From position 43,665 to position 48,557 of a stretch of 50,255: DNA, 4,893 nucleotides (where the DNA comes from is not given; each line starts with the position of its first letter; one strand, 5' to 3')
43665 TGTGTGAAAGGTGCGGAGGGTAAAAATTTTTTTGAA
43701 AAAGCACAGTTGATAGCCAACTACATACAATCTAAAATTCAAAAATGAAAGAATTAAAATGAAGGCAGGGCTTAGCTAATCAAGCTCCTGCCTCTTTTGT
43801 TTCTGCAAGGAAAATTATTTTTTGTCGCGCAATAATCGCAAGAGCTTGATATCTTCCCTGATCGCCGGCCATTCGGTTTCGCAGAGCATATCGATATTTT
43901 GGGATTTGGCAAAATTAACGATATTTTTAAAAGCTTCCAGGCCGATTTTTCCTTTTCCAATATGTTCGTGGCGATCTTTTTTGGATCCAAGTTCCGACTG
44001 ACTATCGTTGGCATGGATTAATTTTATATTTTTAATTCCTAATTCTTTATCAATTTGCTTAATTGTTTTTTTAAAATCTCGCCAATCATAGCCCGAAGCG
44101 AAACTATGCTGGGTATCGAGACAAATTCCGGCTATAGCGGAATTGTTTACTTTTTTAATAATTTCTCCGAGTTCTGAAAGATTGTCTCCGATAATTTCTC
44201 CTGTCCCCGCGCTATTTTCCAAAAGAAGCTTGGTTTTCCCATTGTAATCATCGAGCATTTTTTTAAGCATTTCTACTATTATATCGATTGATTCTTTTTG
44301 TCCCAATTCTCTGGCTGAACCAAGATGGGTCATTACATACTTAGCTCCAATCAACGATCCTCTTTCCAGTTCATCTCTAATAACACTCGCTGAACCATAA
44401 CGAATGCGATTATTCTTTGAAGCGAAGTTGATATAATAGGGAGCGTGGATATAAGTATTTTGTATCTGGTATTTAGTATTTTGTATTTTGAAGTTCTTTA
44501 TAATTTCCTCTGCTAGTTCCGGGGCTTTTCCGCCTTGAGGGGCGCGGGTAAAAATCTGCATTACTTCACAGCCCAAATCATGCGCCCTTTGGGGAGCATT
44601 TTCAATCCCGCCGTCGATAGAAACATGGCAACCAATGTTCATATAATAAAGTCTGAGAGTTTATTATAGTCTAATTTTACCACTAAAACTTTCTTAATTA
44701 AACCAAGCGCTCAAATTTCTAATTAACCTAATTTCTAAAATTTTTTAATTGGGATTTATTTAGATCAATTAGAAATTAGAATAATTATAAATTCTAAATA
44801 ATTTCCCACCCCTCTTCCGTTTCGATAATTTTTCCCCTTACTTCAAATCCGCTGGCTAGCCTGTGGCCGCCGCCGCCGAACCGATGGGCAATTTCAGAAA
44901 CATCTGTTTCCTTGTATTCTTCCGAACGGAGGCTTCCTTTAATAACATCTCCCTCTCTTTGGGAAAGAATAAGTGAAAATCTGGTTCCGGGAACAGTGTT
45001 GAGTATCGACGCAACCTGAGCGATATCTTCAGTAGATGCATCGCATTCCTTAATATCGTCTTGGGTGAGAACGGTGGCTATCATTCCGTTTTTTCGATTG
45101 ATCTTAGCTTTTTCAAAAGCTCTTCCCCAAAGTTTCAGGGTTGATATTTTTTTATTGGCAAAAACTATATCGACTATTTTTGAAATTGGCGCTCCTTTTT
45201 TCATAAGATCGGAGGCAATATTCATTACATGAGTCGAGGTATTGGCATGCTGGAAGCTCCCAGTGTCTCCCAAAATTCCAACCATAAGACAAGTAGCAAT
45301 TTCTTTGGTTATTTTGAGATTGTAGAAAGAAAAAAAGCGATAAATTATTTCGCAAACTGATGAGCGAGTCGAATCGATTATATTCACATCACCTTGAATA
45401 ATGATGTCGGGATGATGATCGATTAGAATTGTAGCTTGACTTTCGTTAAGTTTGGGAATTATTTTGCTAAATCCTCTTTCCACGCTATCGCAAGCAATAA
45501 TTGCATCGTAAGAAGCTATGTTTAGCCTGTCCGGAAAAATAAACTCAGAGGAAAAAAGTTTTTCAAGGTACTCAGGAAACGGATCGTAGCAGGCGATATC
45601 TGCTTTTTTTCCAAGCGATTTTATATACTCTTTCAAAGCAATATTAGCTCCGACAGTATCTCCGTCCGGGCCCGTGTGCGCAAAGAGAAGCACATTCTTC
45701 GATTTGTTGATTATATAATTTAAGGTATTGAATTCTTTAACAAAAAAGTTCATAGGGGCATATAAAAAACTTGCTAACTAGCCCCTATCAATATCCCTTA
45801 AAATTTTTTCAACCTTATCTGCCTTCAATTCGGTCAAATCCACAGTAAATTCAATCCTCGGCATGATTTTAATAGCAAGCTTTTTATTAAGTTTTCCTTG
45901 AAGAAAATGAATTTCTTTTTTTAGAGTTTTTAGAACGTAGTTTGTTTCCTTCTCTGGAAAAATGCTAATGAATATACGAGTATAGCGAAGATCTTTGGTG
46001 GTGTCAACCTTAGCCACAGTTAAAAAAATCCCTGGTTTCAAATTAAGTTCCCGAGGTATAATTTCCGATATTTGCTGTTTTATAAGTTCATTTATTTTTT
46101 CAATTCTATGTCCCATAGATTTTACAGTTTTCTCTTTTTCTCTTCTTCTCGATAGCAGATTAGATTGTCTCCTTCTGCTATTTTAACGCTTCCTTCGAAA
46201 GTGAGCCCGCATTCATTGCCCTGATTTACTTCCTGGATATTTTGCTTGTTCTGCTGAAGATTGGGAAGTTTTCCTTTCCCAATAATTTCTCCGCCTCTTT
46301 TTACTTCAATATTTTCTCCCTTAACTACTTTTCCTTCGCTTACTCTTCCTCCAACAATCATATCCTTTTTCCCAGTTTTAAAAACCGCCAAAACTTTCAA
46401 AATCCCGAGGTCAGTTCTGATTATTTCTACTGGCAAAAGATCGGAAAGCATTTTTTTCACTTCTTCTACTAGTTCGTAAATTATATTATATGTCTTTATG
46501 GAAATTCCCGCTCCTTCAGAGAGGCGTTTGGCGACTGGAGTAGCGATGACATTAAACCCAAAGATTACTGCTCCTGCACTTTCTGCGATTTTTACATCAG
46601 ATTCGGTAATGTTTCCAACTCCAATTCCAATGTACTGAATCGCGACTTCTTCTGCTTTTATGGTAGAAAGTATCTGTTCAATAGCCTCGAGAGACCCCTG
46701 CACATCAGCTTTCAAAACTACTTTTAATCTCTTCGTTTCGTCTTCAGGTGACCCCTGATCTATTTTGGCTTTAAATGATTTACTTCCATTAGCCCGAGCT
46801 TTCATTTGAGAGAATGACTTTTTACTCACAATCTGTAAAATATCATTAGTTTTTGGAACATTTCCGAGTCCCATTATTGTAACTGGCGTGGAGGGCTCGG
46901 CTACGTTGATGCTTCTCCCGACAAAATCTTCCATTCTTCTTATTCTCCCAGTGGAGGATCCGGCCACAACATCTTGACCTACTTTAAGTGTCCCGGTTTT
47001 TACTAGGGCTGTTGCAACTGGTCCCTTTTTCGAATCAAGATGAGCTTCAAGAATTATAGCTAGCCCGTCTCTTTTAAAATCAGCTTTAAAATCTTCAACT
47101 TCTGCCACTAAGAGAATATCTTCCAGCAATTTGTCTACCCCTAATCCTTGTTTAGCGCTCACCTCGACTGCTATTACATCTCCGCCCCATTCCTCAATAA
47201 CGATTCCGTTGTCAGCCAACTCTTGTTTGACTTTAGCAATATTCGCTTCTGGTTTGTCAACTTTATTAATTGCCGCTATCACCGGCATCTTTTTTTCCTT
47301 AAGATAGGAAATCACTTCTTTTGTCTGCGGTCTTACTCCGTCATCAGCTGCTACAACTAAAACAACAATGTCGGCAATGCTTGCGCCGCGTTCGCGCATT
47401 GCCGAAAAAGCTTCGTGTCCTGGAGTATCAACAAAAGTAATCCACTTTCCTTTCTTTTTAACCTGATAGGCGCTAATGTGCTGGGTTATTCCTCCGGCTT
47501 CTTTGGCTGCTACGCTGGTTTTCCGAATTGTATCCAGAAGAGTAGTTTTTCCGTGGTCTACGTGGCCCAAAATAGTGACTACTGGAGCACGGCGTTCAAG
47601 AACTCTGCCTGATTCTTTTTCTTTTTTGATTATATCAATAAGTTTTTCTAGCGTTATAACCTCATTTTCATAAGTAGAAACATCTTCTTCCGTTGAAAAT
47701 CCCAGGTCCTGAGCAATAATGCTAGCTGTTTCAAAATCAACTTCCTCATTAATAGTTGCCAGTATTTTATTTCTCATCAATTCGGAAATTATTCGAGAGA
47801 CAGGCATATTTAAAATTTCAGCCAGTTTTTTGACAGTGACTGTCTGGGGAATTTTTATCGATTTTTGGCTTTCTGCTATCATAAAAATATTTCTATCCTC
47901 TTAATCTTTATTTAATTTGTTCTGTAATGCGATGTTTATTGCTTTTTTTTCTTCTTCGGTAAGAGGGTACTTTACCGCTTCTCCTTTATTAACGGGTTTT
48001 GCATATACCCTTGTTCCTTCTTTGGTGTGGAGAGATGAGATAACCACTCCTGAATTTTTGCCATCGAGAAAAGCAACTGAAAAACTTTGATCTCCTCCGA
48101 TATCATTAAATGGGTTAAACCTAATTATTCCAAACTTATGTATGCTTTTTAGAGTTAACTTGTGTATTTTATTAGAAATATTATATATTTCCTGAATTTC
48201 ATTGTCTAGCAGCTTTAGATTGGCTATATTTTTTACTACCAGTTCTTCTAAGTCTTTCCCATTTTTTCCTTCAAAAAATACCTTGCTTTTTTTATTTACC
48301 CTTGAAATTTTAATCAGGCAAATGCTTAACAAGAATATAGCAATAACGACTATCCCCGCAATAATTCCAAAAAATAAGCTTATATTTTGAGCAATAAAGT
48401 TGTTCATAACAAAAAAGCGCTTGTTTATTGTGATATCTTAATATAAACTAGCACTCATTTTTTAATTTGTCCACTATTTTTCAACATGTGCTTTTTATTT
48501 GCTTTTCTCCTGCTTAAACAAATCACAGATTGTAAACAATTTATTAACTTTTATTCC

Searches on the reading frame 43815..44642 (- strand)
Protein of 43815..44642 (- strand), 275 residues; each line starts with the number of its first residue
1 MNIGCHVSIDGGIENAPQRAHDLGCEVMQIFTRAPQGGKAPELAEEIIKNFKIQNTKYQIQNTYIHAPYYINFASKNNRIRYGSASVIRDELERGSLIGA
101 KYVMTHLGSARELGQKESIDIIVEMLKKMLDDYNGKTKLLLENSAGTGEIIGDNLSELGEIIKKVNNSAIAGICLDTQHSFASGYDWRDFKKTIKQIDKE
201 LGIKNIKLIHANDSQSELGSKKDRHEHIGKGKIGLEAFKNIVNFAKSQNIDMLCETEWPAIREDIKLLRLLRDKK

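Call 12: search_protein_families(library=pfam, proteins=[window:43815-44642:-])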
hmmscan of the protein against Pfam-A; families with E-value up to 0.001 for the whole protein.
window:43815-44642:- (275 aa): 1 family
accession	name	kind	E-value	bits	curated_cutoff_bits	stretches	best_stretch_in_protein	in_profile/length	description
PF01261.30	AP_endonuc_2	-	5.1e-42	144.7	31.1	1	18-269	2-247/249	Xylose isomerase-like TIM barrel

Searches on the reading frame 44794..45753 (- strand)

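Call 12: search_protein_families(library=pfam, proteins=[window:44794-45753:-])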
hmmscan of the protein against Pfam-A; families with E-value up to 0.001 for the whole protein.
window:44794-45753:- (319 aa): 2 families
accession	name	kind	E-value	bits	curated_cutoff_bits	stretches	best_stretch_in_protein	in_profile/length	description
PF01368.27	DHH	-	1.2e-16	61.6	28.1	1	20-160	1-125/125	DHH family, N-terminal domain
PF02272.25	DHHA1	-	5.4e-07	30.4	25.9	1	237-306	11-84/102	DHHA1 domain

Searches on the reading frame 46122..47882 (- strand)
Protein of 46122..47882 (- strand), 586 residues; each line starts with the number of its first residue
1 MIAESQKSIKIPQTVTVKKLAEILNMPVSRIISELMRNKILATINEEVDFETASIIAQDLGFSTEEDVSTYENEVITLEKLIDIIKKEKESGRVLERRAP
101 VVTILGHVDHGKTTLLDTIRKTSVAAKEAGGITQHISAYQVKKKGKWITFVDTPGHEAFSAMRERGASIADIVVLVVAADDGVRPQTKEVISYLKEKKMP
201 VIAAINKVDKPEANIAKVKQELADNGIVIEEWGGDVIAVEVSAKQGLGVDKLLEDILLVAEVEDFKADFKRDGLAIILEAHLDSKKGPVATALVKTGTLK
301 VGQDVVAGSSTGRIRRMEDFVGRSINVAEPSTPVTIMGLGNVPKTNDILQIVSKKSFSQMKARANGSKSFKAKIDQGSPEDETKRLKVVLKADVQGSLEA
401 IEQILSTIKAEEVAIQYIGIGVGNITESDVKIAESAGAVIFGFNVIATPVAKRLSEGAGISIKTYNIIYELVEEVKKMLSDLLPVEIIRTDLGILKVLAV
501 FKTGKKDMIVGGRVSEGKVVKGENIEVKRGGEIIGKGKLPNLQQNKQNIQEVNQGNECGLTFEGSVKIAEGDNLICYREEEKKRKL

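Call 12: search_protein_families(library=pfam, proteins=[window:46122-47882:-])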
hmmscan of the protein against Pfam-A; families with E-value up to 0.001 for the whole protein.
window:46122-47882:- (586 aa): 13 families
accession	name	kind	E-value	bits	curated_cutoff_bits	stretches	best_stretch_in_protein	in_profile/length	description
PF00009.33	GTP_EFTU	-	3.7e-38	131.4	26.5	1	100-257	4-183/188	Elongation factor Tu GTP binding domain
PF11987.13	IF-2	-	3.2e-32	111.3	27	1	365-476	7-117/117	Translation-initiation factor 2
PF22042.2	EF-G_D2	-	2.9e-18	66.2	27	1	275-349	4-81/84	Elongation factor G domain 2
PF01926.29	MMR_HSR1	-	1.1e-14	54.9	21.9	1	102-207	2-113/113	50S ribosome-binding GTPase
PF04760.21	IF2_N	-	4.4e-11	42.8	25.3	1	13-62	2-52/53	Translation initiation factor IF-2, N-terminal region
PF14578.12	GTP_EFTU_D4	-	3.9e-07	30.3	23.8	1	502-574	13-85/86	Elongation factor Tu domain 4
PF03144.31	GTP_EFTU_D2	-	9.1e-06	26.5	30.3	0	509-563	3-59/73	Elongation factor Tu domain 2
PF00071.28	Ras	-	4.1e-05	23.7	21.6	1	103-257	3-157/162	Ras family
PF10662.15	PduV-EutP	-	4.2e-05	23.8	21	1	102-252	4-137/143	Ethanolamine utilisation - propanediol utilisation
PF02421.24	FeoB_N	-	5.5e-05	23.2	27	1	102-255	3-155/156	Ferrous iron transport protein B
PF09439.16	SRPRB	-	0.00015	21.6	25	1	98-196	2-98/178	Signal recognition particle receptor beta subunit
PF08477.19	Roc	-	0.0002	22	27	1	102-209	2-119/119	Ras of Complex, Roc, domain of DAPkinase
PF00025.27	Arf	-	0.00056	19.9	22.3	0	102-247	17-163/174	ADP-ribosylation factor family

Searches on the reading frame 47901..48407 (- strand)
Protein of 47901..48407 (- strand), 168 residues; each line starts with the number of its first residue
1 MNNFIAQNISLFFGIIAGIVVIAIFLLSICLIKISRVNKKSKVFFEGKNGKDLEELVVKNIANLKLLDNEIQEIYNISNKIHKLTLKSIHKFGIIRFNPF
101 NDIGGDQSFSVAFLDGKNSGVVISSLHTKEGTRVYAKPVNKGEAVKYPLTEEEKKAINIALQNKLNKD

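Call 37: search_protein_families(library=pfam, proteins=[window:47901-48407:-], max_evalue=0.01)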
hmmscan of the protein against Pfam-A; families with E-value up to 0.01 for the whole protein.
window:47901-48407:- (168 aa): 1 family
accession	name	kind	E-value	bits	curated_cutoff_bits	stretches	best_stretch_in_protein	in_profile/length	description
PF14584.11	DUF4446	-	3.6e-42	144.4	27.4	1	13-160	3-149/150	Protein of unknown function (DUF4446)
